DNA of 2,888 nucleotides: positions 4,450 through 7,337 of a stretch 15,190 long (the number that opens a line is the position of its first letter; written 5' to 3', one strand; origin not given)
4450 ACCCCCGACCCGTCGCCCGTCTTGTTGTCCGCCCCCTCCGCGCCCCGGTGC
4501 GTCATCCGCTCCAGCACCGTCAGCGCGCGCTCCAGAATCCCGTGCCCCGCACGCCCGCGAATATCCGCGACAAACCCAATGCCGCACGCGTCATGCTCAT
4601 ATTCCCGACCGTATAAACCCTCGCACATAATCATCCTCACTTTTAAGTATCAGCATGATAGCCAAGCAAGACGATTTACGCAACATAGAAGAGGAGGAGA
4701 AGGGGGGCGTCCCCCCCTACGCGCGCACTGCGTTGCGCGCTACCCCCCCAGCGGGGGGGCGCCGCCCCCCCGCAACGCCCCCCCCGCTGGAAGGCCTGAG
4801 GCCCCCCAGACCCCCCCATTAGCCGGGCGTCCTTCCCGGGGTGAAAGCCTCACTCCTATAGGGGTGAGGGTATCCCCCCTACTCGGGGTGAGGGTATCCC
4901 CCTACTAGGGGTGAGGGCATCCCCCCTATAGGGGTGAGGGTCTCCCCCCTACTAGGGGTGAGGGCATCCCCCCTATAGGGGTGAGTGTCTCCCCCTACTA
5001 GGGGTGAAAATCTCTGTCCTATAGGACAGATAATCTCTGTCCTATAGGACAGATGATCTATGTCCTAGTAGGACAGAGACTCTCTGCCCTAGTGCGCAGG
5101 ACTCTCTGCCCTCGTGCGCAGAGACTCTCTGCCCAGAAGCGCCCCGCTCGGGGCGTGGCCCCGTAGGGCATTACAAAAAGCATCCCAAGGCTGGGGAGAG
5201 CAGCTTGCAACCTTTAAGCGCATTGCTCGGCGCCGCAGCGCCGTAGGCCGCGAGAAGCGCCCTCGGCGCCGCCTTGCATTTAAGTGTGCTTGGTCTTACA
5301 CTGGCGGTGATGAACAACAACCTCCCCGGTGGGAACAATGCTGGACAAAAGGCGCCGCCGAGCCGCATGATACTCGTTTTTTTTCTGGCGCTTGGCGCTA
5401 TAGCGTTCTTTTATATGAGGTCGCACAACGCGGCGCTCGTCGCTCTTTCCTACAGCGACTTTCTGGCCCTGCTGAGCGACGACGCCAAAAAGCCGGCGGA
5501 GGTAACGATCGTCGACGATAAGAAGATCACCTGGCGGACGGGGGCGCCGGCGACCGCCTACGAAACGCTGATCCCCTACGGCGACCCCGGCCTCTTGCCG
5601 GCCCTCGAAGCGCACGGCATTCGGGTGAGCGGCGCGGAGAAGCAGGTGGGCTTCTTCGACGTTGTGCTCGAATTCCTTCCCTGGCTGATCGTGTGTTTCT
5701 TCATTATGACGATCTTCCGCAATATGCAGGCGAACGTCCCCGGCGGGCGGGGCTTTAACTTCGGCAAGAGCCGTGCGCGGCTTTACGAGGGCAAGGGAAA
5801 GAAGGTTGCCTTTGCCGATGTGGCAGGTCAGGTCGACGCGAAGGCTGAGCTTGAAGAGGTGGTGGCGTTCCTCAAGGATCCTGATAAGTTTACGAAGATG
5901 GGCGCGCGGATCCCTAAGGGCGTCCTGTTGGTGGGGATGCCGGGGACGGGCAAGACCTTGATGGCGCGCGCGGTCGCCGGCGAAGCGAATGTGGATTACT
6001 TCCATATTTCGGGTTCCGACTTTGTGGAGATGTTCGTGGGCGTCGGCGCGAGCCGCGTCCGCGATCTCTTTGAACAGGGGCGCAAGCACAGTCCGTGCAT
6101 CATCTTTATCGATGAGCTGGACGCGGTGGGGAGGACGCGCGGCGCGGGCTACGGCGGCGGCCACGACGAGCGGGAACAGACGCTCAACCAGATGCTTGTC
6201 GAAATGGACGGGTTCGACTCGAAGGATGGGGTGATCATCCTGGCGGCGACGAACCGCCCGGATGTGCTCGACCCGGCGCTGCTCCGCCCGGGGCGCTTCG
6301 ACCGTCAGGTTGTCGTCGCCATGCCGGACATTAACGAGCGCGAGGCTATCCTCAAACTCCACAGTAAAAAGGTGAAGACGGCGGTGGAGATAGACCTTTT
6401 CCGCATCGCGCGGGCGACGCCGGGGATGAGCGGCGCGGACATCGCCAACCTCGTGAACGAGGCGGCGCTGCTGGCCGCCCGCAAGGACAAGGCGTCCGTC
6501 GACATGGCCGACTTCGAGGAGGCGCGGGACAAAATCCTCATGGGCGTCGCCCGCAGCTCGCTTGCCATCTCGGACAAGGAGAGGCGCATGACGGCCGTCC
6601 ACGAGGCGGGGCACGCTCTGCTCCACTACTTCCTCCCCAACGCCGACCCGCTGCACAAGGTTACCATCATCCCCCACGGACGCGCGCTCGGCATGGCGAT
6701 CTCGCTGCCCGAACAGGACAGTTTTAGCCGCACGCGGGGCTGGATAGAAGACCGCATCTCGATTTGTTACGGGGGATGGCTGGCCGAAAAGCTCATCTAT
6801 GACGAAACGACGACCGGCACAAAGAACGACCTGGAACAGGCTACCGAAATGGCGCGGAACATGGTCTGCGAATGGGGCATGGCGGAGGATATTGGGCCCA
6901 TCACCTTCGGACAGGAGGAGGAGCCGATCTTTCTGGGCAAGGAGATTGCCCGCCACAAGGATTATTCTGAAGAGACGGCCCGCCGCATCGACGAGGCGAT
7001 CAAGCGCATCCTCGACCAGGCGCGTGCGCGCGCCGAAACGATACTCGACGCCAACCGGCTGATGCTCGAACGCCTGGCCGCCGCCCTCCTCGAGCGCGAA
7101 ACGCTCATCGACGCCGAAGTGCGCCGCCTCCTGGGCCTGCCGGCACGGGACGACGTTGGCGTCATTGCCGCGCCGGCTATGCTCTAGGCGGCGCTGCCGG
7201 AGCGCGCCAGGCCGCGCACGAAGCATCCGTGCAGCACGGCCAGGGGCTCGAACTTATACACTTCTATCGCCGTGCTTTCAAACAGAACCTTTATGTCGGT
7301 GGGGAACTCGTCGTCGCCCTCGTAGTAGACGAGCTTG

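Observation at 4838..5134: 13-unit ~23.5-bp tandem array with a monotonic unit-to-unit sequence gradient in the 680-bp gltB/ftsH divergent region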

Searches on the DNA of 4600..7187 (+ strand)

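Call 68: search_rna_families(source=window, start=4600, end=5320, threshold=evalue, max_evalue=10, show_alignments=2)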
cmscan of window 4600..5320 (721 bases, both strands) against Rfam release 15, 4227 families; matches with E-value up to 10: 44.
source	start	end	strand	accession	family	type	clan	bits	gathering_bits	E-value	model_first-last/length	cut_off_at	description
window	4846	4941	+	RF01001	mir-609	Gene; miRNA;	-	31.2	98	0.00063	1-92/92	no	mir-609 microRNA precursor family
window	5012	5054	+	RF04239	mir-4679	Gene; miRNA;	-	30.2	88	0.0011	1-75/75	no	mir-4679 microRNA precursor family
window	5012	5054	-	RF04239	mir-4679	Gene; miRNA;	-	30.2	88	0.0011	1-75/75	no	mir-4679 microRNA precursor family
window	4909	4995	+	RF03334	MIR391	Gene; miRNA;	-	28.8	70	0.00047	1-103/103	no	MIR391 microRNA precursor family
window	4897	5006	+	RF03891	mir-2545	Gene; miRNA;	-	28.6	94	0.0039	1-118/118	no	mir-2545 microRNA precursor family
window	4991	5075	+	RF04144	MIR9783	Gene; miRNA;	-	28.3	100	0.0019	1-95/95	no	MIR9783 microRNA precursor family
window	4972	5085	+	RF01056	Magnesium-II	Cis-reg; riboswitch;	-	27.8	40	0.0026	1-115/115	no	Magnesium riboswitch aptamer (Magnesium responsive RNA element)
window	5021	5090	-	RF03198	mir-7385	Gene; miRNA;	-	25.6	69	0.0034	1-62/62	no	mir-7385 microRNA precursor family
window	5000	5090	-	RF03629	mir-641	Gene; miRNA;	-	25.6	100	0.019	1-98/98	no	mir-641 microRNA precursor family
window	4991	5099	-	RF03891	mir-2545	Gene; miRNA;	-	25.3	94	0.027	1-118/118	no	mir-2545 microRNA precursor family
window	5023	5092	+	RF03198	mir-7385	Gene; miRNA;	-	24.1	69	0.0087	1-62/62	no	mir-7385 microRNA precursor family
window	4899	4981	-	RF01921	mir-1296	Gene; miRNA;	-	22.7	100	0.095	1-87/87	no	mir-1296 microRNA precursor family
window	4819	5061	+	RF02532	MNV_3UTR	Cis-reg;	-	22.2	70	0.011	1-222/222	no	Murine norovirus 3'UTR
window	4847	4940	-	RF03248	MIR9772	Gene; miRNA;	-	22.1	64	0.23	1-92/92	no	MIR9772 microRNA precursor family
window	4921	4983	-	RF00862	mir-491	Gene; miRNA;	-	21.7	62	0.13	1-84/84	no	mir-491 microRNA precursor family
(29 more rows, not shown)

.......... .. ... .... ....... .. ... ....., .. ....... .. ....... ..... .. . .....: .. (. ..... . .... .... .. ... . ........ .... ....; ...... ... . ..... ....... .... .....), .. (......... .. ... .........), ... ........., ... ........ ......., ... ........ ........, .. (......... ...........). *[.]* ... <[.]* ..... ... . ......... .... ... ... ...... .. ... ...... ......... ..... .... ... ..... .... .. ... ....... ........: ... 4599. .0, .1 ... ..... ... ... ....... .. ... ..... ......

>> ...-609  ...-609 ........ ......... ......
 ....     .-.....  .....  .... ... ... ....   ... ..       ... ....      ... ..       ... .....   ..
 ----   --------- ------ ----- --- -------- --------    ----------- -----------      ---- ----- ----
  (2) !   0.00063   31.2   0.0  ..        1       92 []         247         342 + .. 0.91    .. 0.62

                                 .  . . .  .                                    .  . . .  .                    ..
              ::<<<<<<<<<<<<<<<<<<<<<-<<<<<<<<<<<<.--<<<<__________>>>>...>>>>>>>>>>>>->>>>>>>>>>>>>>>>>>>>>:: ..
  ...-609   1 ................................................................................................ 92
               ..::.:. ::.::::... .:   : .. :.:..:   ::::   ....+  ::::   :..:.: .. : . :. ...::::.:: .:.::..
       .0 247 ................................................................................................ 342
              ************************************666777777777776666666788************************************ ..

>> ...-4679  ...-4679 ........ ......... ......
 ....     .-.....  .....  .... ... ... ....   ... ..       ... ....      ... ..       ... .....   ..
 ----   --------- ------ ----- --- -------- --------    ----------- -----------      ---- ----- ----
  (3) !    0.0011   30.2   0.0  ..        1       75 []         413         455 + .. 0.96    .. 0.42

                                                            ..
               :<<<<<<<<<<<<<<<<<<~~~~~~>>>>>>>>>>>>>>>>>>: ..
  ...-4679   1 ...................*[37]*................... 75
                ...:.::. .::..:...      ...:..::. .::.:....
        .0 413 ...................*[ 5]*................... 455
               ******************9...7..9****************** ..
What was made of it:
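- On Any described RNA family (Rfam 15): In the permissive search the best hit is 31 bits against a threshold of 98, to a generic miRNA hairpin model (call 68).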

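Call 72: search_rna_families(sources=[L029, L031, L032, L033, L001], threshold=gathering)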
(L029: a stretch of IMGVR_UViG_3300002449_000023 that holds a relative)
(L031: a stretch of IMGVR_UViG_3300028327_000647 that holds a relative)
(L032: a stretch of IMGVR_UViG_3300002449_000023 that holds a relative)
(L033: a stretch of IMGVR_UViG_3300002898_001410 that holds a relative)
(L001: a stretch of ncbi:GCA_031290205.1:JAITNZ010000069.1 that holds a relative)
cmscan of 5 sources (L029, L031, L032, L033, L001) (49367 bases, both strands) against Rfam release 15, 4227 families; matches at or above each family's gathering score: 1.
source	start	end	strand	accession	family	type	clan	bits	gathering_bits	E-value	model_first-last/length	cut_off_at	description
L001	302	373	-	RF00005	tRNA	Gene; tRNA;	CL00001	60.7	29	8.7e-11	1-71/71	no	tRNA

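Call 94: build_rna_model(alignment_id=A4)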
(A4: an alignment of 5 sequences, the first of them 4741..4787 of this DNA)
Model R1 built from alignment A4 (5 sequences, 51 columns); structure: RNAalifold consensus.
model positions 43; base pairs 8; branch points 0; effective number of sequences 4.91; information 1.276 bits per position. Calibrated on 0.2 Mb of random sequence (short: E-values are rough).
structure used (alignment columns):
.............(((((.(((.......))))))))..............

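Call 95: search_with_rna_model(model_id=R1, sources=[window, L001, L002, L003, L023, L024, L025, L027, L028, L029, L031, L032, L033, L034, L035, L026], max_evalue=1, show_alignments=0)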
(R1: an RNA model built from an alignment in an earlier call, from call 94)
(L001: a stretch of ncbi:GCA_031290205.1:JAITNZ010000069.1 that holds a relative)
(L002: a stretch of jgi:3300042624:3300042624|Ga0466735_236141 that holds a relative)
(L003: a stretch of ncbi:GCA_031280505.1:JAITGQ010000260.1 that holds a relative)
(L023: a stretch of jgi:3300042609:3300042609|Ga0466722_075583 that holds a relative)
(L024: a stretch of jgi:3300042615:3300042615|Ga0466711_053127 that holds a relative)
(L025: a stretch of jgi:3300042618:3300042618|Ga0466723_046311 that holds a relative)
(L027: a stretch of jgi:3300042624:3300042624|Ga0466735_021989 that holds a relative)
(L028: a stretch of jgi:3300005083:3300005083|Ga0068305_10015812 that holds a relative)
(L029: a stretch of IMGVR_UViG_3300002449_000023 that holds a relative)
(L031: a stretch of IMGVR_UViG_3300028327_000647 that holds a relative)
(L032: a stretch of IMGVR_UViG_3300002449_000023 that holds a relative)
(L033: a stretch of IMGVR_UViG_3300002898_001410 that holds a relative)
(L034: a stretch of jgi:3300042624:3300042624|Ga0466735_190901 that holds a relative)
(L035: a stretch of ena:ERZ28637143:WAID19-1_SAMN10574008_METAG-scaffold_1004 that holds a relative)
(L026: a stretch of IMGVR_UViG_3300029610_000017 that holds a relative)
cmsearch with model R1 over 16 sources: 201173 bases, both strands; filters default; matches with E-value up to 1: 11.
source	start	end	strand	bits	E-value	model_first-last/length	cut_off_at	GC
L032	99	141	+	71.6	1.4e-12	1-43/43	no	0.77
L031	2328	2371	+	63.5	7.1e-11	1-43/43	no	0.77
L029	4995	5037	+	62.2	1.3e-10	1-43/43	no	0.79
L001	44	84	+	59.7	4.2e-10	1-43/43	no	0.78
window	4739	4784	+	40.1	5.1e-06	1-43/43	no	0.89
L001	54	73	-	22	0.029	14-33/43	no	0.8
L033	367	392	+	19.8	0.082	1-43/43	no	0.73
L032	112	130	-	18.8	0.13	14-32/43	no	0.84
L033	3786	3811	+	15.5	0.64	1-43/43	no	0.62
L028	1742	1772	+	15.4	0.68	1-43/43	no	0.77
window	9218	9256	+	14.7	0.94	1-43/43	no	0.82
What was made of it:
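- Tried and rejected: It found no copies beyond the five known ones in 201 kb of fetched loci (call 95).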

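Call 96: search_dna_similar(query=window:4629-5309:+, collection=phages, mode=distant, max_evalue=0.01, max_rows=15)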
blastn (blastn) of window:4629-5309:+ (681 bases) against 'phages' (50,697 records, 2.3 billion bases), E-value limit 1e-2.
No match.

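Call 97: search_dna_similar(query=window:4629-5309:+, collection=plasmids, mode=distant, max_evalue=0.01, max_rows=15)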
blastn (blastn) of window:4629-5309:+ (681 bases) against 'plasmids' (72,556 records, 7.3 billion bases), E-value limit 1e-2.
No match.
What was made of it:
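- Tried and rejected: No match (calls 96, 97).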
